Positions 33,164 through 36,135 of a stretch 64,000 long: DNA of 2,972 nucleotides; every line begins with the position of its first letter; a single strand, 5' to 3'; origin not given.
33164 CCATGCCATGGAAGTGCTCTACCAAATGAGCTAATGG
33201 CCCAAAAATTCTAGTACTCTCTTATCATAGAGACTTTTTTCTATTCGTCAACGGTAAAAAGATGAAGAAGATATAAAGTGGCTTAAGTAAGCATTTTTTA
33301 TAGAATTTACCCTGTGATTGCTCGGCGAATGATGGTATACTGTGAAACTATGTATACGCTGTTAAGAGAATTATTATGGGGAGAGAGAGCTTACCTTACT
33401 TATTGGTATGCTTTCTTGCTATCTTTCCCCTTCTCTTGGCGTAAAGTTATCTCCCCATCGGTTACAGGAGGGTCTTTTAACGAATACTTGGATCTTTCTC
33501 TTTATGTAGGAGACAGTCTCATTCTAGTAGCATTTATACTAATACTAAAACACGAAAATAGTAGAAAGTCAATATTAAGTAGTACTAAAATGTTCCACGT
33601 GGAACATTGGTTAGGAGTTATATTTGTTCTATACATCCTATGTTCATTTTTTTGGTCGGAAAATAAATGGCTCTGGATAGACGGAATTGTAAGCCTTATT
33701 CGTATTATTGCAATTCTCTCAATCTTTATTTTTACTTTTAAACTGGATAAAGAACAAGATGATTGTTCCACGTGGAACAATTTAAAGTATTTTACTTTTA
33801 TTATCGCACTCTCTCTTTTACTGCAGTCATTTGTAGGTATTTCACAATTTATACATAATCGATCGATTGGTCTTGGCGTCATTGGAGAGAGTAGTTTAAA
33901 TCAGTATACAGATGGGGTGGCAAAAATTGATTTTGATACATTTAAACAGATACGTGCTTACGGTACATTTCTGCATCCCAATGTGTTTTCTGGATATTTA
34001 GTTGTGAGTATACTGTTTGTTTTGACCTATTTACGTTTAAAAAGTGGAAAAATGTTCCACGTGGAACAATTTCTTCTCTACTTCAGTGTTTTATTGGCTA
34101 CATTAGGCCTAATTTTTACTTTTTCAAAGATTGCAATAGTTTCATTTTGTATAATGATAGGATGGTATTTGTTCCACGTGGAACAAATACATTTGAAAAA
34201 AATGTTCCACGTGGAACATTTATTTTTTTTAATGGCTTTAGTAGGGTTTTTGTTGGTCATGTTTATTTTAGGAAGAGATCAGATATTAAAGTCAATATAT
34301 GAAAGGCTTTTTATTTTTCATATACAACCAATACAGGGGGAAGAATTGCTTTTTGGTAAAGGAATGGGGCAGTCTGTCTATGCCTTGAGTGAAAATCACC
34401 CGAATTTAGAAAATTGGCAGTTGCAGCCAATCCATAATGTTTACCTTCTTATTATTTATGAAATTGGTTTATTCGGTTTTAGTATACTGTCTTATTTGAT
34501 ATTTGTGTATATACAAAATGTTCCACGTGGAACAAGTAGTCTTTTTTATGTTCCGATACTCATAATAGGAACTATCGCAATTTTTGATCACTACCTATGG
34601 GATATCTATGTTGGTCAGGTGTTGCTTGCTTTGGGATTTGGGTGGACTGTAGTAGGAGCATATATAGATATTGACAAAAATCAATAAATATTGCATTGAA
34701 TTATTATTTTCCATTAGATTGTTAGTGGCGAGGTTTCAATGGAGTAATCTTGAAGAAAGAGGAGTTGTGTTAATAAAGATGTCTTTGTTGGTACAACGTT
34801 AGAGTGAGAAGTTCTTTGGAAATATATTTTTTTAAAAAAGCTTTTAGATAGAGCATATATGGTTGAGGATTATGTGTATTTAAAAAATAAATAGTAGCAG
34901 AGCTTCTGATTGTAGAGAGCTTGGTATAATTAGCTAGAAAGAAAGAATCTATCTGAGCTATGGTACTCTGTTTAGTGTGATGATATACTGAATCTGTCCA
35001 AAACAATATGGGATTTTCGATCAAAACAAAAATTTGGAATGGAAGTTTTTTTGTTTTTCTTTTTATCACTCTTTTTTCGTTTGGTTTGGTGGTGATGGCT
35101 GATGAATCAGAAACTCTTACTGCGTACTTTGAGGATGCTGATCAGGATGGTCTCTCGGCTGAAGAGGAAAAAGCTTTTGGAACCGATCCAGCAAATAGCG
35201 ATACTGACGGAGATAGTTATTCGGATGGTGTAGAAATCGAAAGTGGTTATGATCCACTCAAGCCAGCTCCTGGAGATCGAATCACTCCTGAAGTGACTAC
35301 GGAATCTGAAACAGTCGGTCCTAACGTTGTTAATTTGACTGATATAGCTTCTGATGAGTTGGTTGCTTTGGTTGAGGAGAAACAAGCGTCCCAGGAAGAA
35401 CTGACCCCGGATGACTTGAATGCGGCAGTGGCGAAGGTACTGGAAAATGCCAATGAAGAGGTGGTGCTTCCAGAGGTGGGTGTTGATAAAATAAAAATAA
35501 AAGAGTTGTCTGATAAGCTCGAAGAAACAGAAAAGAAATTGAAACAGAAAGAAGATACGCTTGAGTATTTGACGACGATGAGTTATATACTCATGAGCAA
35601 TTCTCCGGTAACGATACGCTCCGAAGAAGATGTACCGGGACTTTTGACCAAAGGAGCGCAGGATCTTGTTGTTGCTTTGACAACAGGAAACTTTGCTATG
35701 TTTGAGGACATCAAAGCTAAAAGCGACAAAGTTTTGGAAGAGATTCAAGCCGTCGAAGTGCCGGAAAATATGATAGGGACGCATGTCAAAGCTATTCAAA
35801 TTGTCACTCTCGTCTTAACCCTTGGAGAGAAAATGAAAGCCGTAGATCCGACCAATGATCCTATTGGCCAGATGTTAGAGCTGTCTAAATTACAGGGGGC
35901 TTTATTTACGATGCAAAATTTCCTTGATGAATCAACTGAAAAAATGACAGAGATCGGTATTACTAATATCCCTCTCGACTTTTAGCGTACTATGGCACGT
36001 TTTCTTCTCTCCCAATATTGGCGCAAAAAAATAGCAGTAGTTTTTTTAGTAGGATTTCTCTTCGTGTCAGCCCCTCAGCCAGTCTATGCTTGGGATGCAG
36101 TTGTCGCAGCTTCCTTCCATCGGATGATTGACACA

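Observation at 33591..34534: Array of six perfect parS centromere palindromes embedded in-frame, in all three codon phases, inside one O-antigen-ligase-like gene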

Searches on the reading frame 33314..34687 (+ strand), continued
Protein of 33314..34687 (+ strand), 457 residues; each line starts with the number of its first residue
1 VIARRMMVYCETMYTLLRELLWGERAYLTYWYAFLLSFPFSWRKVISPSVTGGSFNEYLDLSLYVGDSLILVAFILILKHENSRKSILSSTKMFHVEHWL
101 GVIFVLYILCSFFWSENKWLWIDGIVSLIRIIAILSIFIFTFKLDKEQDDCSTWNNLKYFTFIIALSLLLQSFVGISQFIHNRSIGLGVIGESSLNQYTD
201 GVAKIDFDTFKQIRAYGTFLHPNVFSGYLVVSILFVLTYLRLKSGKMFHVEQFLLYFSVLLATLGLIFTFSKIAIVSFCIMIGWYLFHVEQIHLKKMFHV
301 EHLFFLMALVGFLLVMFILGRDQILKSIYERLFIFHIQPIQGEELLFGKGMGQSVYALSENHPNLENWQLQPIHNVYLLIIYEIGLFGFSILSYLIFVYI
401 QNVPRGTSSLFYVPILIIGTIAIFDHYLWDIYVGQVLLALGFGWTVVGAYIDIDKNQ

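Call 47: predict_structure(alignment_id=A2)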
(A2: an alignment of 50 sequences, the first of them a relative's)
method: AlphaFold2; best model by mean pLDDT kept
length: 451 residues; sequences in the alignment: 50
mean_pLDDT: 86.2   pTM: 0.89
mean pLDDT of the five models: 86.2, 85.4, 85.3, 82.0, 80.4
residues with pLDDT >= 90: 270; 70-90: 118; 50-70: 45; < 50: 18
segments of 3 or more residues with pLDDT < 50: 1-3, 80-88, 448-451
pLDDT, mean of each block of 10 residues (from residue 1): 61 89 96 93 74 90 96 68 46 88 96 94 95 81 70 95 97 95 87 90 94 94 96 81 78 97 94 89 58 79 91 90 90 92 94 93 89 96 94 71 81 92 94 93 64 39
secondary structure, 60 per line:
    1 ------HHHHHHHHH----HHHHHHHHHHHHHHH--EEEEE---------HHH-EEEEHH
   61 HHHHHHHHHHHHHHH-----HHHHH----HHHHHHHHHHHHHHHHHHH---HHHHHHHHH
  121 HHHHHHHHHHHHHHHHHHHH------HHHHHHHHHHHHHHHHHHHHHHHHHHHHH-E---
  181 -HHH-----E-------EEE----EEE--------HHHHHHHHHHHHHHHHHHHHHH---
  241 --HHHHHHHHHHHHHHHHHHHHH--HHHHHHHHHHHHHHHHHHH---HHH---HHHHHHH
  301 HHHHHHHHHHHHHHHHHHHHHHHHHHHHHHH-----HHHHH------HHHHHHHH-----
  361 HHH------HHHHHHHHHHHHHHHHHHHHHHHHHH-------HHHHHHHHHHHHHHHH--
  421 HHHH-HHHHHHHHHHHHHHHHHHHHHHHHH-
elements in order: H7-15 H20-34 E37-41 E55-58 H59-75 H81-85 H90-108 H112-140 H147-175 E198-200 E205-207 H216-237 H243-263 H266-284 H294-331 H337-341 H348-355 H370-395 H403-418 H421-424 H426-450
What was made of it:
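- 33332..34687 (+): Host gene. It encodes a WaaL/Wzy_C-like 12-helix membrane protein of 451 aa (457 aa from the GTG at 33314). It is under purifying selection and strongly AT-rich at synonymous sites. AF2 pLDDT is 86 (call 47).
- On WaaL / Wzy_C O-antigen ligase-like proteins (PF04932): The AF2 model has pLDDT 86.2 and pTM 0.89 (call 47).
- The AF2 model has pLDDT 86 (call 47).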

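Call 50: fold_search(model_id=the predicted structure, library=pdb)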
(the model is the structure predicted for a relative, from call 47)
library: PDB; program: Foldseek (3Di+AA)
matches with E <= 10: 160; with E <= 0.001: 0
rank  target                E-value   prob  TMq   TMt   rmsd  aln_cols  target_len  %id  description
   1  7cq7_C                3.2e-01  0.06  0.10  0.08  27.9       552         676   13  Structure of the human CLCN7-OSTM1 complex with ADP (released 2020-11-11)
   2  8qai_A                3.4e-01  0.38  0.21  0.25  22.9       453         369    9  X-ray crystal structure of a de novo designed single-chain parallel coiled-coil alpha-helical barrel with 7 inner heli (released 2024-07-03)
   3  8e9i_M                6.8e-01  0.11  0.15  0.13  18.2       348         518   11  Mycobacterial respiratory complex I, semi-inserted quinone (released 2022-10-12)
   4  4av3_A                7.7e-01  0.06  0.13  0.11  21.8       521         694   11  Crystal structure of Thermotoga Maritima sodium pumping membrane integral pyrophosphatase with metal ions in active si (released 2012-08-08)
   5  6ukj_A                8.8e-01  0.06  0.12  0.14  21.5       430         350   12  Single-Particle Cryo-EM Structure of Plasmodium falciparum Chloroquine Resistance Transporter (PfCRT) 7G8 Isoform (released 2019-12-04)
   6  9i5k_A                1.0e+00  0.25  0.25  0.23  15.2       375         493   11  Structure of the Chaetomium thermophilum Pmt4 homodimer (C2 symmetry) (released 2025-12-24)
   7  9as7                  1.2e+00  0.06  0.10  0.15  19.2       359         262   12  Local refinement of 5-HT2AR bound to psilocin in complex with a mini-Gq and scFv16 obtained by cryo-electron microscopy  (released 2025-04-02)
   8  9vrc                  1.2e+00  0.05  0.14  0.10  29.1       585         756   10  Cryo-EM structure of Oryza sativa multidrug resistance protein 5 (MRP5) (released 2026-04-01)
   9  8hki_d                1.3e+00  0.08  0.12  0.17  18.3       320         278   11  Human TRiC open state (released 2023-12-13)
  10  9cxg_A                1.4e+00  0.05  0.13  0.09  30.7       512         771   10  Structure of PDE6C in complex with inhibitory cone p gamma in the presence of cGMP (released 2024-12-18)
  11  7rdr_A                1.5e+00  0.13  0.19  0.19  23.8       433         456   11  Circular tandem repeat protein with novel repeat topology and enhanced subunit contact surfaces (released 2021-09-01)
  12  9ocj_B                1.7e+00  0.03  0.10  0.09  27.4       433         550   12  Transporter associated with antigen processing (TAP) bound to the viral protein CPXV012 in the outward-facing open sta (released 2025-09-10)
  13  6qxa_B                1.8e+00  0.02  0.10  0.07  27.3       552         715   10  Structure of membrane bound pyrophosphatase from Thermotoga maritima in complex with imidodiphosphate and N-[(2-amino- (released 2019-04-10)
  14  9n9j_I                2.0e+00  0.08  0.22  0.16  22.8       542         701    9  Structure of a GRP94 folding intermediate engaged with a CCDC134- and FKBP11-bound secretory translocon (released 2025-11-19)
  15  8k9e_F                2.1e+00  0.08  0.20  0.22  15.6       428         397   10  Cryo-EM structure of the photosynthetic alternative complex III from Chloroflexus aurantiacus at 3.3 angstrom (released 2024-03-06)
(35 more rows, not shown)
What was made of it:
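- On WaaL / Wzy_C O-antigen ligase-like proteins (PF04932): Foldseek against the PDB found nothing (call 50).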

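Call 53: search_solved_structures(query=A2, max_evalue=1, show_alignments=1)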
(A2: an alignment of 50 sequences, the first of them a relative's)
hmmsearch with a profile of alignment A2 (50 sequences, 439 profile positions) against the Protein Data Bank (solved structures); distinct sequences matched with E-value up to 1: 1.
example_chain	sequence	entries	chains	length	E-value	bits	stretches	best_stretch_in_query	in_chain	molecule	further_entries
7tpg_B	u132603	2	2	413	0.011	17.9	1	238-345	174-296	Putative cell surface polysaccharide polymerase/ligase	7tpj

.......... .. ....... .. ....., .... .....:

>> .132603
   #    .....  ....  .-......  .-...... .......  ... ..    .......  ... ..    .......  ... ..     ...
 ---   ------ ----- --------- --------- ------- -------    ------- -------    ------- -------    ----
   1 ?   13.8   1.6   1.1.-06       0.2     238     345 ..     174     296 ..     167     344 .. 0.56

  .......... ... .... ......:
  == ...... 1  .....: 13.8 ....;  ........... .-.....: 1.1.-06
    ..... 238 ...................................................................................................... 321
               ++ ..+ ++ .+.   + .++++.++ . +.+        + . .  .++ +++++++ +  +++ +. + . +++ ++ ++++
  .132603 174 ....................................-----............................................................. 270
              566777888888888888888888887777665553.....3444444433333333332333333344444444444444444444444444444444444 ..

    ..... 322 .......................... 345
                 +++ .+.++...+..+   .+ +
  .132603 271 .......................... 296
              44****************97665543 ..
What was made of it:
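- Closest known: WaaL O-antigen ligase / Wzy_C family. Same: The only PDB sequence-profile hit is 7TPG (E 0.011; call 53).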

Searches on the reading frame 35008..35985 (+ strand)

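Call 7: search_protein_families(library=pfam, proteins=[window:35008-35985:+])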
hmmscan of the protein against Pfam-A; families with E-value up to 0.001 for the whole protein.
window:35008-35985:+ (325 aa): 1 family
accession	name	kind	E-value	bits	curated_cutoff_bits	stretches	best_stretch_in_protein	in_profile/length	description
PF18884.5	TSP3_bac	-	4.4e-05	23.7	25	0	65-86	1-22/22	Bacterial TSP3 repeat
